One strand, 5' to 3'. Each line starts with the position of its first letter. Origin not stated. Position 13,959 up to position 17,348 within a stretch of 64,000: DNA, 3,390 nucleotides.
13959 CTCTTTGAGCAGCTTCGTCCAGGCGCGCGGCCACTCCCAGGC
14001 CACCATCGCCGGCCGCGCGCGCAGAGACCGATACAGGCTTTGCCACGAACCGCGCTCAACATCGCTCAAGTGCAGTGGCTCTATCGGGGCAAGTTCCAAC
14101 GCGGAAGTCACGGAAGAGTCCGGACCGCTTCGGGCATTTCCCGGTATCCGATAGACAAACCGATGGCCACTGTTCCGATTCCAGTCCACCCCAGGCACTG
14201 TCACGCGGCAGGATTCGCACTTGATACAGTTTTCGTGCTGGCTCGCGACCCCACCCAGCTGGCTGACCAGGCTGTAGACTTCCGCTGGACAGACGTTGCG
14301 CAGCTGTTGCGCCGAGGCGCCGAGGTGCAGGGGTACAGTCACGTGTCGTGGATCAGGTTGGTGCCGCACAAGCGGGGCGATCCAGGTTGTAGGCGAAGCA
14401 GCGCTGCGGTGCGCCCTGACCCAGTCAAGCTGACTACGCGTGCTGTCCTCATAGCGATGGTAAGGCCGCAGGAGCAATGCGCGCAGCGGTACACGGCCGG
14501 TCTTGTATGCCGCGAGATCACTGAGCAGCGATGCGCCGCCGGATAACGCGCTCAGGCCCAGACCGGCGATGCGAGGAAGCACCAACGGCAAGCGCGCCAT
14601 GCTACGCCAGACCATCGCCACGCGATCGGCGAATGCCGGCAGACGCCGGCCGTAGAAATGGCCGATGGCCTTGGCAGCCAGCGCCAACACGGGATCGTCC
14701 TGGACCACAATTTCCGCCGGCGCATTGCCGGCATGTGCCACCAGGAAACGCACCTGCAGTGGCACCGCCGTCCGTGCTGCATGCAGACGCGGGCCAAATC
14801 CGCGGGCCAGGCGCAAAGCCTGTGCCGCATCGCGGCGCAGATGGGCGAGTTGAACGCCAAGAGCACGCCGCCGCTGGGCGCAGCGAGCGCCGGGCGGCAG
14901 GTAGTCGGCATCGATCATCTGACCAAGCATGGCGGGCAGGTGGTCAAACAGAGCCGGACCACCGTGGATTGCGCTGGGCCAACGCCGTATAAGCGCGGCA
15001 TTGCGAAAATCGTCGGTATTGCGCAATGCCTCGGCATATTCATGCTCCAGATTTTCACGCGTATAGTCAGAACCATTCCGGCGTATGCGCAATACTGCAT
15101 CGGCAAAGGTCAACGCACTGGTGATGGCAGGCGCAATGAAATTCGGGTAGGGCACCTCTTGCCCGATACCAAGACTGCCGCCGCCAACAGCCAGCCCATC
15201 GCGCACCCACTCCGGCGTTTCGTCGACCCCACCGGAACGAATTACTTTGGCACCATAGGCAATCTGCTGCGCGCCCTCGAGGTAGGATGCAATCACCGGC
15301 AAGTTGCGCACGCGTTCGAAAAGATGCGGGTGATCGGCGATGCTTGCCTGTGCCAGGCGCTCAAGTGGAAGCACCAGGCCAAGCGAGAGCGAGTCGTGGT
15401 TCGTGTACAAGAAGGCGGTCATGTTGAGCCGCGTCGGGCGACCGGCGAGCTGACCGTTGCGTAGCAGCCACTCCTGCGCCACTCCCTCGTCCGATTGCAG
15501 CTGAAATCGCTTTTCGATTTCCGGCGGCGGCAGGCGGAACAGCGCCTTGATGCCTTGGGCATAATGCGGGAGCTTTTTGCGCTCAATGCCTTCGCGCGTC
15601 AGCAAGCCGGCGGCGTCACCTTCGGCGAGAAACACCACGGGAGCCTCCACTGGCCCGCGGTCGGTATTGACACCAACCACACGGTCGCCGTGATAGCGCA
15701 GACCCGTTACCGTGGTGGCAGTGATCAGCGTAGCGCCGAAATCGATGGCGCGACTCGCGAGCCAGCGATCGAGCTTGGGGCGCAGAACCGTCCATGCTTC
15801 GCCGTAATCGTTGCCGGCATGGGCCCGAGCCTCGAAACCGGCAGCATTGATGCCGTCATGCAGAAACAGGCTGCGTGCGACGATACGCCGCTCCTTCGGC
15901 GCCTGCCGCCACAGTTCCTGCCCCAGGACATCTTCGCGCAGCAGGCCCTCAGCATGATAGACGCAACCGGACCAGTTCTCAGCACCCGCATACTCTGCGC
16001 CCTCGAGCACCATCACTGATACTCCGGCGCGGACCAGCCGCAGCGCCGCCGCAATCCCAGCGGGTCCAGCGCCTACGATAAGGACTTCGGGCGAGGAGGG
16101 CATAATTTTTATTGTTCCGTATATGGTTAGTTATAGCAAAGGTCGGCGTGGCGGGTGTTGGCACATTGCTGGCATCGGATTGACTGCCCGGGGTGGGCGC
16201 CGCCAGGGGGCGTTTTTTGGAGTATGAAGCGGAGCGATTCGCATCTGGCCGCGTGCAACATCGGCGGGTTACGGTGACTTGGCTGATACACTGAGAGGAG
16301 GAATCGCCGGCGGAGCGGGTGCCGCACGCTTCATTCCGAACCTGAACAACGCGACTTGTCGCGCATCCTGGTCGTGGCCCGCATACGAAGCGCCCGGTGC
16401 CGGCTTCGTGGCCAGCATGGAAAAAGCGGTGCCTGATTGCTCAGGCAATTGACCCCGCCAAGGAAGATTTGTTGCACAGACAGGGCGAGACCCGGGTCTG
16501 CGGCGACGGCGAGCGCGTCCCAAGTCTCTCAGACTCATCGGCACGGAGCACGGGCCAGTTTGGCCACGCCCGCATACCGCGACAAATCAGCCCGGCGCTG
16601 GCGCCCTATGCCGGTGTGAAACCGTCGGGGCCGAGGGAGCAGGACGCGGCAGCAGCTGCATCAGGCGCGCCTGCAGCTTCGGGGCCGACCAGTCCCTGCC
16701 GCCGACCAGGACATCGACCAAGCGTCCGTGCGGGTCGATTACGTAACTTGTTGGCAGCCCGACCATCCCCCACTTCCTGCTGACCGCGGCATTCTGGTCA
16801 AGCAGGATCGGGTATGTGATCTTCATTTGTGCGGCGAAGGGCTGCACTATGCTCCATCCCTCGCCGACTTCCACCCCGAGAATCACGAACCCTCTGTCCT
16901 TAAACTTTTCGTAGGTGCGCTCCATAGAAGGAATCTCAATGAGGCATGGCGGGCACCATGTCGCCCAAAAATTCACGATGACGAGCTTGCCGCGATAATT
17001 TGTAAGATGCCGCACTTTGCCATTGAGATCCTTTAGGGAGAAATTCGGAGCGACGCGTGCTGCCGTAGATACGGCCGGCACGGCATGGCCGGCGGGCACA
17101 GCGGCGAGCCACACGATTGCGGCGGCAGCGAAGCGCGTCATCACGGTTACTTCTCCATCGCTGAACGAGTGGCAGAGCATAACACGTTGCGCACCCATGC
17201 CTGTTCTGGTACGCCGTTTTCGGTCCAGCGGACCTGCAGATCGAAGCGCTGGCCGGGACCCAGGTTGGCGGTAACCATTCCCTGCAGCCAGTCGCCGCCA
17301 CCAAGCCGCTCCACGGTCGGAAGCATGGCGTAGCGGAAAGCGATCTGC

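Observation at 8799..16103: Single 2434-aa polypeptide fusing ETF:quinone oxidoreductase, ferredoxin, acyl-CoA dehydrogenase and both ETF subunits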

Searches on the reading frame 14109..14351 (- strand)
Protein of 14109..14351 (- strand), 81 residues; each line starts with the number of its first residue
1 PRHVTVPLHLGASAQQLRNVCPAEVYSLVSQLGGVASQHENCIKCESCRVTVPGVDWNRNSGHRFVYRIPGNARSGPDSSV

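Call 85: search_solved_structures(query=window:14109-14351:-, max_evalue=10, show_alignments=3)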
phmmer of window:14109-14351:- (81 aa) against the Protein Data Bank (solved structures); distinct sequences matched with E-value up to 10: 16.
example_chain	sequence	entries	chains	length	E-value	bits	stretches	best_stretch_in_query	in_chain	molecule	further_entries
7koe_D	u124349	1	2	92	0.00039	23.7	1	19-64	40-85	Ferredoxin-like protein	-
2co8_A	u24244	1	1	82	0.062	16.7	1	9-79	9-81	NEDD9 interacting protein with calponin homology and LIM domains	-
6x1o_B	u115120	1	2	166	0.16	15.4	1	19-54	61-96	Oxidoreductase, Fe-S subunit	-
6x6u_B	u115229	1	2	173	0.23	14.9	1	18-54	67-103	Oxidoreductase, Fe-S subunit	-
2cu8_A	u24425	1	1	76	0.34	14.4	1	21-68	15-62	Cysteine-rich protein 2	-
1rut_X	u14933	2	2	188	0.36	14.3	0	38-53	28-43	Fusion protein of Lmo4 protein and LIM domain-binding protein 1 | LIM domain transcription factor LMO4,LIM domain-binding protein 1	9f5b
2dfy_X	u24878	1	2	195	0.4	14.1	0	38-53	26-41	fusion protein of LIM domain transcription factor LMO4 and LIM domain-binding protein 1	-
1cxx_A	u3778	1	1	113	0.47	13.9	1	19-62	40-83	CYSTEINE AND GLYCINE-RICH PROTEIN CRP2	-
1dwl_A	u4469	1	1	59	0.5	13.9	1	37-55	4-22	FERREDOXIN I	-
1iml_A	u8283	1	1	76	0.78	13.2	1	21-63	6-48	CYSTEINE RICH INTESTINAL PROTEIN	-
1ibi_A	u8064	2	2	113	0.85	13.1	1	20-62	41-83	CYSTEINE-RICH PROTEIN 2 | CYSTEINE AND GLYCINE-RICH PROTEIN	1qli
2o13_A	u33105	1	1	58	0.95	13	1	21-59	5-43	Muscle LIM protein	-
8xlk_D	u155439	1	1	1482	1.3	12.5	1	19-50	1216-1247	Glutamate receptor ionotropic, NMDA 2B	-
9pzs_D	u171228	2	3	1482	1.3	12.5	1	19-50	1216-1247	Glutamate receptor ionotropic, NMDA 2B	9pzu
7y7b_C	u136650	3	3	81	6.8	10.2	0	16-53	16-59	Photosystem I iron-sulfur center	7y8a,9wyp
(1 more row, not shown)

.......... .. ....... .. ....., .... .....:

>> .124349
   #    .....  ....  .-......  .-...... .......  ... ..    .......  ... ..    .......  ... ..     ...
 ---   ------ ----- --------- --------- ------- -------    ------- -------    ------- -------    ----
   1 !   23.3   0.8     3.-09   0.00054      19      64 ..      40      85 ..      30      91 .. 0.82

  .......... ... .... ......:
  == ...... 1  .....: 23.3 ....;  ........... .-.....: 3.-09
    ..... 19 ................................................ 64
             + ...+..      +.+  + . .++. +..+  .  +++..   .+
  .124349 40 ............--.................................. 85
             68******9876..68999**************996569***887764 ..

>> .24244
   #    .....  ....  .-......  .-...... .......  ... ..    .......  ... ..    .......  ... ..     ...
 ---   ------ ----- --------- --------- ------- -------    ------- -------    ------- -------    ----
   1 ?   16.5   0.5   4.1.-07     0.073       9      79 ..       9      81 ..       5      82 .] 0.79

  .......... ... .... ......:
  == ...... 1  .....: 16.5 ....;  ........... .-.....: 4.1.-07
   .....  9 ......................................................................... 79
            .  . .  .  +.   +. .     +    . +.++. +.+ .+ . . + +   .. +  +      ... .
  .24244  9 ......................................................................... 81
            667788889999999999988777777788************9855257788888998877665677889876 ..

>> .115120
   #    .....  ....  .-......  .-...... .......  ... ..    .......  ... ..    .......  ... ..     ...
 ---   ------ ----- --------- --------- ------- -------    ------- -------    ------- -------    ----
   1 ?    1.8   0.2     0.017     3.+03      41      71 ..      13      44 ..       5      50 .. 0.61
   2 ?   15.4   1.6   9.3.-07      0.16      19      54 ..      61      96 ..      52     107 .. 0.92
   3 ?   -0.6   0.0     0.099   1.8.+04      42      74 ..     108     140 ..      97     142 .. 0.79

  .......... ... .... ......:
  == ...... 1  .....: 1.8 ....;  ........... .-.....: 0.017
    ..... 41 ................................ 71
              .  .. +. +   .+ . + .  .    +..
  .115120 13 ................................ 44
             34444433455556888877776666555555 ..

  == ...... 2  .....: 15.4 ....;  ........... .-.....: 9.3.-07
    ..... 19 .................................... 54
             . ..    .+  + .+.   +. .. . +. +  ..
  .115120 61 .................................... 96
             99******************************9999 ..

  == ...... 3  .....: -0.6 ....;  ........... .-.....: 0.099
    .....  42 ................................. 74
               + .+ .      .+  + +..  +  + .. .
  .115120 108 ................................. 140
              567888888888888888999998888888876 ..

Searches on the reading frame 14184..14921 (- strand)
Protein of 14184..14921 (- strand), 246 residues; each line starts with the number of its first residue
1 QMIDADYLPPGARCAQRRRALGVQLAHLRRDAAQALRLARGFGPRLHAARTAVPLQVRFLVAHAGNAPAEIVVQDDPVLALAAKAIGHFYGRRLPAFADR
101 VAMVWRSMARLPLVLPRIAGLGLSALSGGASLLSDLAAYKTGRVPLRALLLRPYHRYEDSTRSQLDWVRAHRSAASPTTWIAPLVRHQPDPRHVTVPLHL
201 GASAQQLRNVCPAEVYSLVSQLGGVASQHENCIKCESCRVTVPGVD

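Call 23: search_protein_families(library=pfam, proteins=[window:14184-14921:-], max_evalue=10)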
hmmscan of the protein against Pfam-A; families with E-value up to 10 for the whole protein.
window:14184-14921:- (246 aa): 2 families
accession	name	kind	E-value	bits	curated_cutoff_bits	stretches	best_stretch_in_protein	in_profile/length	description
PF05187.19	Fer4_ETF_QO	-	0.0084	16.7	24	1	204-243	43-86/104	Electron transfer flavoprotein-ubiquinone oxidoreductase, 4Fe-4S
PF13187.11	Fer4_9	-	0.059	13.9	27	1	209-238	10-43/52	4Fe-4S dicluster domain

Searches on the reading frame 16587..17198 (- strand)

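Call 8: search_protein_families(library=pfam, proteins=[window:16587-17198:-], max_evalue=0.001)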
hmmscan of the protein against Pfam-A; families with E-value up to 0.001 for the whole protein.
window:16587-17198:- (203 aa): 6 families
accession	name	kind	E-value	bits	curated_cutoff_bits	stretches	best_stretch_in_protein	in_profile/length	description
PF00578.27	AhpC-TSA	-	1.8e-28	99.4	26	1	49-161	4-122/124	AhpC/TSA family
PF08534.16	Redoxin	-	5.7e-23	81.8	26.6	1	50-171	6-139/148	Redoxin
PF13905.12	Thioredoxin_8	-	8.5e-12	45.7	27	1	70-159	1-93/94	Thioredoxin-like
PF00085.26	Thioredoxin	-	2.8e-07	30.9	23.5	1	70-118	18-65/103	Thioredoxin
PF00255.25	GSHPx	-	1.1e-05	25.3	27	1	53-109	4-59/108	Glutathione peroxidase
PF13098.12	Thioredoxin_2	-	0.00096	19.9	27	0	69-167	4-94/104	Thioredoxin-like domain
